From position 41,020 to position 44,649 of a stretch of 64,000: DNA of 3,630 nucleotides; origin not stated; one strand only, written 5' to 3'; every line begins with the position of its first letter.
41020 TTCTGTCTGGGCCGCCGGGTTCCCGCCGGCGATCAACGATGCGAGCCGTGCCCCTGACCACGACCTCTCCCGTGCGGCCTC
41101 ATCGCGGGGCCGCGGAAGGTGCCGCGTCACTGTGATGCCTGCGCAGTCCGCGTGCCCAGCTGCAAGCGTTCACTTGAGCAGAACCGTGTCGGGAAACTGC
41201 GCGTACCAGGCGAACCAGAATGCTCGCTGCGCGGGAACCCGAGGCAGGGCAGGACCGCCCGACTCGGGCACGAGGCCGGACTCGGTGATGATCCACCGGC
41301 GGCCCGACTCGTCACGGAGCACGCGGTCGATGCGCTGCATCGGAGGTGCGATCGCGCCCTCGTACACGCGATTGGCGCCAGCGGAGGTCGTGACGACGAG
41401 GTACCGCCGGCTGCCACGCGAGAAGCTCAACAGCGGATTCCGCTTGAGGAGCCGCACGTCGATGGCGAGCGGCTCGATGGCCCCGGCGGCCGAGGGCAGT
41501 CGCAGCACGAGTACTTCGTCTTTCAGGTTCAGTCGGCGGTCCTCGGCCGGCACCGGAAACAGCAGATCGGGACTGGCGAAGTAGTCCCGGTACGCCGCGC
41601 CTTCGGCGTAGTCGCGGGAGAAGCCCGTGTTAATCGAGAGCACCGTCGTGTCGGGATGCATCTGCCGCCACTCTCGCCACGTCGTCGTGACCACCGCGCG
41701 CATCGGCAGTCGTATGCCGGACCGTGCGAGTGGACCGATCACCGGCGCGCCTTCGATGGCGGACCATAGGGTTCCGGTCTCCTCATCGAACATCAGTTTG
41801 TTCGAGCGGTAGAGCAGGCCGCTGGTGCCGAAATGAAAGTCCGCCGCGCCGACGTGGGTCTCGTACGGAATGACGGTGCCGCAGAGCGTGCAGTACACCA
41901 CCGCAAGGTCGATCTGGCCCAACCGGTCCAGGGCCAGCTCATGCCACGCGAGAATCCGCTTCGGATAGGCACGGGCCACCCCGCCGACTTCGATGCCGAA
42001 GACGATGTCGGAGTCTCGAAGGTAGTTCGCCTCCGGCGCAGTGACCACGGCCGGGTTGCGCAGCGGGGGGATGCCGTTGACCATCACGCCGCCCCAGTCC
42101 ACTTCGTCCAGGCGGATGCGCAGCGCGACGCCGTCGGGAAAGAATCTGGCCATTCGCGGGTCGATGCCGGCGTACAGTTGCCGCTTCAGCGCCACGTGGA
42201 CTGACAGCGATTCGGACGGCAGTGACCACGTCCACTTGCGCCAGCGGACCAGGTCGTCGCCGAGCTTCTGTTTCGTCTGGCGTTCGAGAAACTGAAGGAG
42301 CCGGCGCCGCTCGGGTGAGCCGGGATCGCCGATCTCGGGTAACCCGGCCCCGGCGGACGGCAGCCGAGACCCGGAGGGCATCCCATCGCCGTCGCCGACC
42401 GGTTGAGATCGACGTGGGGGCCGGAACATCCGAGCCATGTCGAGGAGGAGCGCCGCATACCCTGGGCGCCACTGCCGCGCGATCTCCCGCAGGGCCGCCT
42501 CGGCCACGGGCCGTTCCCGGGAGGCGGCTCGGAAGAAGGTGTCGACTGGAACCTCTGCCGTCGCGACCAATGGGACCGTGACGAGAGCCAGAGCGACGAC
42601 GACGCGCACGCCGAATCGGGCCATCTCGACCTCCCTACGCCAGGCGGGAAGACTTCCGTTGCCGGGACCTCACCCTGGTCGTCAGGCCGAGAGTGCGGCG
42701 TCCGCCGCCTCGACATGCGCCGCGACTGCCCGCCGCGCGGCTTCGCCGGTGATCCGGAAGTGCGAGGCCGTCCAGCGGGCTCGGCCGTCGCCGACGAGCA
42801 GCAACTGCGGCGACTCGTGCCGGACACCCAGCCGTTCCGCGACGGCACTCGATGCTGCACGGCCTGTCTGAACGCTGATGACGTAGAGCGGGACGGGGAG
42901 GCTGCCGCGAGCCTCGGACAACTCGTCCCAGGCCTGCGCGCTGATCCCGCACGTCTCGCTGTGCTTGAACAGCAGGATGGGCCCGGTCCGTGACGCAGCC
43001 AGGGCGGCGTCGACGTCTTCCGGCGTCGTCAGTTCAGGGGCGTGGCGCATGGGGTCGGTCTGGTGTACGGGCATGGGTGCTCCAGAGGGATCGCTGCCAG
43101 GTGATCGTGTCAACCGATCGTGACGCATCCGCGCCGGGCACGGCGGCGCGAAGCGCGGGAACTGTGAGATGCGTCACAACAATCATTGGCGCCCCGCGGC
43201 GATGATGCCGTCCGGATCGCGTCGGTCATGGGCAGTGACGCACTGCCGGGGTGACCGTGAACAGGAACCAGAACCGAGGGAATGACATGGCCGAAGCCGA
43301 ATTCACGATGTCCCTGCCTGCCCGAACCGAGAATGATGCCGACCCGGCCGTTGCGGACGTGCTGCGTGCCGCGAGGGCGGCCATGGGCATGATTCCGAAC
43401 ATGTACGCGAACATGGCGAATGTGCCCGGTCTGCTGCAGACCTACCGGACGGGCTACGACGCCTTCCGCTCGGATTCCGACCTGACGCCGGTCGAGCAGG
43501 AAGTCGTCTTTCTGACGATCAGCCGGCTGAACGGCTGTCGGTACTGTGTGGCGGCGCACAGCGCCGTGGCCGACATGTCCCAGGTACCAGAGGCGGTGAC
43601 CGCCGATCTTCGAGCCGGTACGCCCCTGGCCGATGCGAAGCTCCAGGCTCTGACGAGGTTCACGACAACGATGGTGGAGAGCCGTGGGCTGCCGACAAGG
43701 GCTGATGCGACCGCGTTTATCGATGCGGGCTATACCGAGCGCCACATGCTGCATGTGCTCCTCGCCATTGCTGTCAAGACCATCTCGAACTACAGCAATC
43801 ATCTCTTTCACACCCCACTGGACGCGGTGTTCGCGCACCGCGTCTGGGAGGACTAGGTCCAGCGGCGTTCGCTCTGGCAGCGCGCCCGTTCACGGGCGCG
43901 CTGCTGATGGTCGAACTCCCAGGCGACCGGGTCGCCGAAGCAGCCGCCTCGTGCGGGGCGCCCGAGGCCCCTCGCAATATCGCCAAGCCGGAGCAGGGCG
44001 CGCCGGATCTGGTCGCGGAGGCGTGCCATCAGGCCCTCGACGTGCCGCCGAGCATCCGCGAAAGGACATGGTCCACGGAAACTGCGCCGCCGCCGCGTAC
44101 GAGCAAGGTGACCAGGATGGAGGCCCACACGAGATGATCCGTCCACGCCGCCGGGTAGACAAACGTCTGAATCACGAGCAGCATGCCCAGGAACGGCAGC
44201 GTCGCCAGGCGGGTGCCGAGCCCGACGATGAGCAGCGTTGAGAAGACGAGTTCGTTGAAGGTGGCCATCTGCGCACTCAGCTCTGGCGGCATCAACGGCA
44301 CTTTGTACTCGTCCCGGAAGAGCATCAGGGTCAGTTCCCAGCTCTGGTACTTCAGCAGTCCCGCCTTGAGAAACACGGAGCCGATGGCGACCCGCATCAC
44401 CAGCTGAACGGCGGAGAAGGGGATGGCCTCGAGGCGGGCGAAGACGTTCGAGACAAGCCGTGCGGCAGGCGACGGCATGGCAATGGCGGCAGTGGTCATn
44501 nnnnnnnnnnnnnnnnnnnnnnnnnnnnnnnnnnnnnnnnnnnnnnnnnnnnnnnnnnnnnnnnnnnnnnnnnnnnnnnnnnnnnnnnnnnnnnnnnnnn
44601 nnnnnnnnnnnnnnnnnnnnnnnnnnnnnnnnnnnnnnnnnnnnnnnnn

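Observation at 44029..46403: Bufferin-type RiPP biosynthetic cluster (DUF2282 precursor, MNIO, DUF2063, DoxX)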

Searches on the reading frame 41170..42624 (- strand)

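Call 3: search_protein_families(library=pfam, proteins=[window:41170-42624:-], max_evalue=0.01)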
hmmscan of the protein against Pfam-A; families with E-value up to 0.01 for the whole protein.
window:41170-42624:- (484 aa): 1 family
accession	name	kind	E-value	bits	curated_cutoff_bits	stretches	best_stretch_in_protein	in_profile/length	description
PF11376.13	DUF3179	-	2.4e-69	234.4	27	1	183-480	2-292/292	Protein of unknown function (DUF3179)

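Call 12: search_protein_families(library=ncbifam, proteins=[window:41170-42624:-], max_evalue=0.01)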
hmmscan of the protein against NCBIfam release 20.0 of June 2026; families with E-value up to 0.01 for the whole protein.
window:41170-42624:- (484 aa): 0 families

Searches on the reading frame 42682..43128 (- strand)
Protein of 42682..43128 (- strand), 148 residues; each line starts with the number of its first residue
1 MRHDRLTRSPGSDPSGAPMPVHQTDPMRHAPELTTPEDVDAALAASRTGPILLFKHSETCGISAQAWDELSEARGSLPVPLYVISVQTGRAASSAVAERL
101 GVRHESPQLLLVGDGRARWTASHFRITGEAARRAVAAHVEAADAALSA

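Call 3: search_protein_families(library=pfam, proteins=[window:42682-43128:-], max_evalue=0.01)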
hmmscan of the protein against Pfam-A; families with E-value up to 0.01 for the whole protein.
window:42682-43128:- (148 aa): 1 family
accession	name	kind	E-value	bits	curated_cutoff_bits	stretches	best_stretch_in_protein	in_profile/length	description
PF11009.14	BrxC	-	1.9e-27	95.5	24.2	1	32-129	2-100/102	Monothiol bacilliredoxin BrxC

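Call 12: search_protein_families(library=ncbifam, proteins=[window:42682-43128:-], max_evalue=0.01)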
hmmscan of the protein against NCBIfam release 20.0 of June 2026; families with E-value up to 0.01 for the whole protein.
window:42682-43128:- (148 aa): 2 families
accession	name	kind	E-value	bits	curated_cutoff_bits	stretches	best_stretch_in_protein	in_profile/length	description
TIGR04019.1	B_thiol_YtxJ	hypoth_equivalog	4e-27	94.2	77.25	1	32-130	2-102/105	bacillithiol system redox-active protein YtxJ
NF053651.1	BclredAbxCDein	equivalog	2.1e-12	47.2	340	1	32-143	3-111/202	monothiol bacilliredoxin AbxC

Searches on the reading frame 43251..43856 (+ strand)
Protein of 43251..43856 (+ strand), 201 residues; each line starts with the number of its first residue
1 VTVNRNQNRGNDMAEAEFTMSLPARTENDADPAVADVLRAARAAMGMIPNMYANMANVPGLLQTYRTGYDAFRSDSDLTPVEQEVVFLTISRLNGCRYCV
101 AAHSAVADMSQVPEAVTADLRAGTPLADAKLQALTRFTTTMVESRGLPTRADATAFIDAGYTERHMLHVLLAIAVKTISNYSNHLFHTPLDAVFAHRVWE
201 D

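Call 3: search_protein_families(library=pfam, proteins=[window:43251-43856:+], max_evalue=0.01)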
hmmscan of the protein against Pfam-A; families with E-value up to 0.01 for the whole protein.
window:43251-43856:+ (201 aa): 1 family
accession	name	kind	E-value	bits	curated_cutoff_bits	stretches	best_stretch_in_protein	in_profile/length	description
PF02627.25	CMD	-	1.8e-07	31.4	23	1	64-109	6-51/84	Carboxymuconolactone decarboxylase family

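Call 12: search_protein_families(library=ncbifam, proteins=[window:43251-43856:+], max_evalue=0.01)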
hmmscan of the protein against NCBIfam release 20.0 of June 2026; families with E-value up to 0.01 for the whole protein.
window:43251-43856:+ (201 aa): 4 families
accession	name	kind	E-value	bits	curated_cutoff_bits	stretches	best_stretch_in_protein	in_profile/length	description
TIGR01926.1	peroxid_rel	subfamily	2e-15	57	81.8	1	22-180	3-165/178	peroxidase-related enzyme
TIGR00778.1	ahpD_dom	domain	3.2e-08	33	27.8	1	78-109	3-34/51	alkylhydroperoxidase AhpD family core domain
TIGR04030.1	perox_Avi_7169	hypoth_equivalog_domain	1.8e-06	28.1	233.15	1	59-175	51-171/185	alkylhydroperoxidase domain protein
NF041238.1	AhpD_rel_CFYUT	equivalog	7.6e-06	25.4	175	1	30-143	166-289/357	alkylhydroperoxidase-related (seleno)protein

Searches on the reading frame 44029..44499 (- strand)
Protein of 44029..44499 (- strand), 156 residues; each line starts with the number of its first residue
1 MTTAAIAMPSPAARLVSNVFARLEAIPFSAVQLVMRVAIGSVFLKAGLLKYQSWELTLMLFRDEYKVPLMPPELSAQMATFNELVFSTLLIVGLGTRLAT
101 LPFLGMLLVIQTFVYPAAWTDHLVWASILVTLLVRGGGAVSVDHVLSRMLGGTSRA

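Call 3: search_protein_families(library=pfam, proteins=[window:44029-44499:-], max_evalue=0.01)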
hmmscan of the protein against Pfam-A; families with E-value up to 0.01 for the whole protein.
window:44029-44499:- (156 aa): 3 families
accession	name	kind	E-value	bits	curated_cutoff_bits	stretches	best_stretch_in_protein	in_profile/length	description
PF07681.17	DoxX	-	1.6e-13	51.5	23.6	1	32-115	2-84/85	DoxX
PF04173.18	DoxD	-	1.5e-05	25.4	22.7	1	77-150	67-148/167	TQO small subunit DoxD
PF07291.16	MauE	-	0.00061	20.5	27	1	31-110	4-83/128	Methylamine utilisation protein MauE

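Call 12: search_protein_families(library=ncbifam, proteins=[window:44029-44499:-], max_evalue=0.01)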
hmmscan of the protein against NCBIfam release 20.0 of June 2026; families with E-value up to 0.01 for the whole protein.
window:44029-44499:- (156 aa): 1 family
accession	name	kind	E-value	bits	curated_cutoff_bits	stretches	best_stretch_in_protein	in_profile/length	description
NF050144.1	matur_HvfX_fam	equivalog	9.3e-13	48.7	80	1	32-114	4-87/165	HvfX family Cu-binding RiPP maturation protein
